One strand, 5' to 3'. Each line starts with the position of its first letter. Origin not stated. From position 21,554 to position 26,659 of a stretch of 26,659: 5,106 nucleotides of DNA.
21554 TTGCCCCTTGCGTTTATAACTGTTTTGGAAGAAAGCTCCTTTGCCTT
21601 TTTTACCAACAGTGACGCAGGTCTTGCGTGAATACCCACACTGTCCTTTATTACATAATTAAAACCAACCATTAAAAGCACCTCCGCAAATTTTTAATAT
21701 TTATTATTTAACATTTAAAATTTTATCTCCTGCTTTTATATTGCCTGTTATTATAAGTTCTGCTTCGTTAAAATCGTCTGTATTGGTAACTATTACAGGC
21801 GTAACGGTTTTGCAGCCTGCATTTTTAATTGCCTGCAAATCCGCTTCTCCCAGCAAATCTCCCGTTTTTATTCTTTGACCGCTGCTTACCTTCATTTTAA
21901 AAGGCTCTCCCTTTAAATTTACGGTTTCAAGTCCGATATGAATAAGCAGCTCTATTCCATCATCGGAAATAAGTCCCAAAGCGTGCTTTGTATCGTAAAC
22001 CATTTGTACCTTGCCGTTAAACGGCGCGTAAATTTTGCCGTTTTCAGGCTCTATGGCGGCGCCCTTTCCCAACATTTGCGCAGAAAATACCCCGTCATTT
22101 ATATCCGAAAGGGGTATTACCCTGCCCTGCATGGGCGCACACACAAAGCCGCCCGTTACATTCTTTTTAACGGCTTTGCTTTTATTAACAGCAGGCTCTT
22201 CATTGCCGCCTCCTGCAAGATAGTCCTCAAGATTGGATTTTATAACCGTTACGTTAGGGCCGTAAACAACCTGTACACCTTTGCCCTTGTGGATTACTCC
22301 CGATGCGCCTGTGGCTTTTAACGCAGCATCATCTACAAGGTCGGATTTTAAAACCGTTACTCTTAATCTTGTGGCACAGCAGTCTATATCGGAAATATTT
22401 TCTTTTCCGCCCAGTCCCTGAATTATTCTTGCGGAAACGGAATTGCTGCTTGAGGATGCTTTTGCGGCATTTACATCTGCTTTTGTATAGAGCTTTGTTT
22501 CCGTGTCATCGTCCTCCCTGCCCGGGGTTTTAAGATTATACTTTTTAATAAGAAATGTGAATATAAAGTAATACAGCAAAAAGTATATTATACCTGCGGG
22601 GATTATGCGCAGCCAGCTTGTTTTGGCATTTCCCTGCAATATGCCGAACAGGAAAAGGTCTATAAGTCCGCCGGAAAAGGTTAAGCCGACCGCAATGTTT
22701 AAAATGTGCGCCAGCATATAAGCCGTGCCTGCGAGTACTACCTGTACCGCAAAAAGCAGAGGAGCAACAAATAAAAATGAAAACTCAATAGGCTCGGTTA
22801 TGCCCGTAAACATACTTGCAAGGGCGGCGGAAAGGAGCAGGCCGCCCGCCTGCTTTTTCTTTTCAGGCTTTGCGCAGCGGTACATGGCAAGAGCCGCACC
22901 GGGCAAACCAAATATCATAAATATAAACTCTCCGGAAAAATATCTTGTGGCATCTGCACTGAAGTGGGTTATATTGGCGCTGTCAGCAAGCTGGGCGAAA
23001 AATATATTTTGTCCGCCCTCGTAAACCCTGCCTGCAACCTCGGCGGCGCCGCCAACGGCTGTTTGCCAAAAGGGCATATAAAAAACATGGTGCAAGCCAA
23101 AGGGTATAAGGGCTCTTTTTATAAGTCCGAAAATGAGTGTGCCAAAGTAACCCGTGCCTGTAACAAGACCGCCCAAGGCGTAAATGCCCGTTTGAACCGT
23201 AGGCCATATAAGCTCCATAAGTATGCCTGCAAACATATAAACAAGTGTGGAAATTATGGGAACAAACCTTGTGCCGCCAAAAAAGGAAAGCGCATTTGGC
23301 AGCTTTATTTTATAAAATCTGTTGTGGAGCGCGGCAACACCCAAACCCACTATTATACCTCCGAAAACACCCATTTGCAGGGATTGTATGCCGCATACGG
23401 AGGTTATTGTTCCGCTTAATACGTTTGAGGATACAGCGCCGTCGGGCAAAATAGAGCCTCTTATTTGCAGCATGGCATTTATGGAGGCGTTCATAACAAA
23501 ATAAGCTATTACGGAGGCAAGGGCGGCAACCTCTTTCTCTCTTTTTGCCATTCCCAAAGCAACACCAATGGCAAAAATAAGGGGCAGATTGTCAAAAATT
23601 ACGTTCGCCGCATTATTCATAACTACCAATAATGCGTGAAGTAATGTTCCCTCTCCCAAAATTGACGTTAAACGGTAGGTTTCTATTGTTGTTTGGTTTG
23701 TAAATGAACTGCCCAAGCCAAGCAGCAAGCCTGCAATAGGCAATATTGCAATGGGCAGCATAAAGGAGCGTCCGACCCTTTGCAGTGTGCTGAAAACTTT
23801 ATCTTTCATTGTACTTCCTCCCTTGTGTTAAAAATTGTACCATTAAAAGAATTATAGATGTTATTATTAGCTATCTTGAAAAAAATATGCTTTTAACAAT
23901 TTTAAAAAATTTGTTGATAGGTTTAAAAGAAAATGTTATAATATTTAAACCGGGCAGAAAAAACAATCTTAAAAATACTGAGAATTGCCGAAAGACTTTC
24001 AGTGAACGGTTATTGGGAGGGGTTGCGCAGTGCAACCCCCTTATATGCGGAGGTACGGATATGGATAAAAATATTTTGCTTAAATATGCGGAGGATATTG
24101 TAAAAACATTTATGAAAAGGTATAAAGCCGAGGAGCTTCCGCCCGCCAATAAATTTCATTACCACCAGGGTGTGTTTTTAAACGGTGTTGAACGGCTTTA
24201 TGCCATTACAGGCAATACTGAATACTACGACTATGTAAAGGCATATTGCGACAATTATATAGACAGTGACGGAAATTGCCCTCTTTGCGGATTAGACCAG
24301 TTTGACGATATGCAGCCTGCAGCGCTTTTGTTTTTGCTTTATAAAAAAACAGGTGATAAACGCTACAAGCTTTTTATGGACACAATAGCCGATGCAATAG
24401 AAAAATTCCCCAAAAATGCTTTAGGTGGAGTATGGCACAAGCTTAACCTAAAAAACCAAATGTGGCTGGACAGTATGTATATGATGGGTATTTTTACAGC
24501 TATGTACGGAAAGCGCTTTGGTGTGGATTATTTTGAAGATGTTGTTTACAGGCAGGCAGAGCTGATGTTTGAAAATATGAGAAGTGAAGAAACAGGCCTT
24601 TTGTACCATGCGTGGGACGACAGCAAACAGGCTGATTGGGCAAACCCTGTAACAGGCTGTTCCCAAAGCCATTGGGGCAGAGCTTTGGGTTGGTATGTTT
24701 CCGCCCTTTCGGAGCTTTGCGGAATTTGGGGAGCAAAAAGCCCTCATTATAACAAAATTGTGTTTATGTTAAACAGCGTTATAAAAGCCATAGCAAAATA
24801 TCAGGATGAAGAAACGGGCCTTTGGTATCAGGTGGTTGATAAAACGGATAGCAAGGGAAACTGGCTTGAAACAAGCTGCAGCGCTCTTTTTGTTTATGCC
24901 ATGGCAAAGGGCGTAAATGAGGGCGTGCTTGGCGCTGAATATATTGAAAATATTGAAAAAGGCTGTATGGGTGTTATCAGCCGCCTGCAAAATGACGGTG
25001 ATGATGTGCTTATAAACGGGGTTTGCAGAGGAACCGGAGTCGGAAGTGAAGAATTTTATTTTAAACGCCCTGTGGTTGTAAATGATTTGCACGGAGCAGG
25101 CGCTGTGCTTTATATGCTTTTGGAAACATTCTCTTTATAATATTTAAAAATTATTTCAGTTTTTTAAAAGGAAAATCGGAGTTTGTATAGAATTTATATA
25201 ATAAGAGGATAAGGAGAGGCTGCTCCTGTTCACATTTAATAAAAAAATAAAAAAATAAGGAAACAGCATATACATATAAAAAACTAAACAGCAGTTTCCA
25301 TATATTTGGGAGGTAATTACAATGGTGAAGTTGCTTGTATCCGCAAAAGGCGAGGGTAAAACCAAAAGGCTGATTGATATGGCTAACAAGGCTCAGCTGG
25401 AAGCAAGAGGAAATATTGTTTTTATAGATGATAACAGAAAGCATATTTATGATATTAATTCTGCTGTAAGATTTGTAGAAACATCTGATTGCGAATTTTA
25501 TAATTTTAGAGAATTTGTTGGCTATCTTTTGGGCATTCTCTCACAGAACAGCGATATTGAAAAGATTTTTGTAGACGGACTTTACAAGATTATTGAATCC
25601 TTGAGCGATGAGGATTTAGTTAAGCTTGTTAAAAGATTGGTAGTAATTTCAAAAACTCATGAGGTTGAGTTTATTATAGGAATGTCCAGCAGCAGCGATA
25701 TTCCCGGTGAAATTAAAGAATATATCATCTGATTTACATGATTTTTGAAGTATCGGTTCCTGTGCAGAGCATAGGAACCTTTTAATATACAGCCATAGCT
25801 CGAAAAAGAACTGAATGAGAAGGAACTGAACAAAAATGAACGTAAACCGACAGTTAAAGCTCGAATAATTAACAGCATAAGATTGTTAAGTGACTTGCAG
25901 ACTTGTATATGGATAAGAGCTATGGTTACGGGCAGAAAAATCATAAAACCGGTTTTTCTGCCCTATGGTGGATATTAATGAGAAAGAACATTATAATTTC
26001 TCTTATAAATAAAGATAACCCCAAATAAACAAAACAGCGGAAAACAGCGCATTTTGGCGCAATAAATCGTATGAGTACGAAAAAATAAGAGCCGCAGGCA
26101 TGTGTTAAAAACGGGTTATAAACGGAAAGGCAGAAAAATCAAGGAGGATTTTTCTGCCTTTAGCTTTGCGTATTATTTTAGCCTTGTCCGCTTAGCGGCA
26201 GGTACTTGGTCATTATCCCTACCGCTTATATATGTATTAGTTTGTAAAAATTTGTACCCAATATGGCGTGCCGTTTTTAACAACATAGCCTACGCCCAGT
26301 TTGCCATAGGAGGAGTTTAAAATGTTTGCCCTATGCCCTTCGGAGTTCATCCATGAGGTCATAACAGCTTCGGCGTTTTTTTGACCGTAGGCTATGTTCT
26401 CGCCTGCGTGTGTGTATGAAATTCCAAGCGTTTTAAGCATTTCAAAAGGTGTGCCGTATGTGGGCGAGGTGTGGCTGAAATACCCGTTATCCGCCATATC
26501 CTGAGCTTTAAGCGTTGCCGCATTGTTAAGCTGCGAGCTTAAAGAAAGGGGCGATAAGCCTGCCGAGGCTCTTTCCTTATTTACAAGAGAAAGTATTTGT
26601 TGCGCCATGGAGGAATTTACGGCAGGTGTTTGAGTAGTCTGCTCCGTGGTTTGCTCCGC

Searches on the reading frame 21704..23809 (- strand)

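Call 71: search_protein_families(library=pfam, proteins=[window:21704-23809:-], max_evalue=0.00001)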
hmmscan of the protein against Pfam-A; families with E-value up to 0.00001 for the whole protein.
window:21704-23809:- (701 aa): 3 families
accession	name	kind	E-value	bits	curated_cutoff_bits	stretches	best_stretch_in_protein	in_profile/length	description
PF02378.23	PTS_EIIC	-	1.4e-85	287.6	30.7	1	14-361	2-319/319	Phosphotransferase system, EIIC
PF00358.26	PTS_EIIA_1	-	4.2e-50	169.1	27.2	1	556-679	3-126/127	phosphoenolpyruvate-dependent sugar phosphotransferase system, EIIA 1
PF00367.25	PTS_EIIB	-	3.4e-14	52.4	27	1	461-493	2-34/34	phosphotransferase system, EIIB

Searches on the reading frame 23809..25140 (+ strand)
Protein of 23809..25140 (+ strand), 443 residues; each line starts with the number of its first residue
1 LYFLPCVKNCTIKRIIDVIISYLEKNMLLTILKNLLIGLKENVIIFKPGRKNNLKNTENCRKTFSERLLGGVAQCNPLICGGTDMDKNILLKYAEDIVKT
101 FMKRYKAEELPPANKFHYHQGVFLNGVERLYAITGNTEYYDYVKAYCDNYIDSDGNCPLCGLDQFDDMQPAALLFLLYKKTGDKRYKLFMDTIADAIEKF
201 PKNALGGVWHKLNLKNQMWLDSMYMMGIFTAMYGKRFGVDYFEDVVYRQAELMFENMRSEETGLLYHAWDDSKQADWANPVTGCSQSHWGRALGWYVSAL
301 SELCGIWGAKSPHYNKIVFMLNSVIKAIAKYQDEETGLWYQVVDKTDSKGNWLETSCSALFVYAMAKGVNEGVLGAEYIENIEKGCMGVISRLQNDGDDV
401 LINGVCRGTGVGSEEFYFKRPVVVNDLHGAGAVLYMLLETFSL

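Call 71: search_protein_families(library=pfam, proteins=[window:23809-25140:+], max_evalue=0.00001)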
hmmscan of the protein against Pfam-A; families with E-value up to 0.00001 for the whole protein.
window:23809-25140:+ (443 aa): 1 family
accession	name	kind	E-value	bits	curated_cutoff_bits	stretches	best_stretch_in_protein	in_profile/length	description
PF07470.19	Glyco_hydro_88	-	3.5e-99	332.6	26.6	1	94-440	2-348/352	Glycosyl Hydrolase Family 88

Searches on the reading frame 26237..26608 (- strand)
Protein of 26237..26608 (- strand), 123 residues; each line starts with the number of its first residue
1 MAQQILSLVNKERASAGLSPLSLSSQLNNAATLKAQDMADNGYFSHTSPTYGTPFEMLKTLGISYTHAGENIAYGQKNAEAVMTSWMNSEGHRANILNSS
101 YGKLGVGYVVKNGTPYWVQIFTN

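Call 71: search_protein_families(library=pfam, proteins=[window:26237-26608:-], max_evalue=0.00001)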
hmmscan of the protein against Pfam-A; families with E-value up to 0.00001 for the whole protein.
window:26237-26608:- (123 aa): 1 family
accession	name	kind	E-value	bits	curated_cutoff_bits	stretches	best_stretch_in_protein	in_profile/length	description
PF00188.32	CAP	-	5.1e-26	92.3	21.1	1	6-121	1-117/117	Cysteine-rich secretory protein family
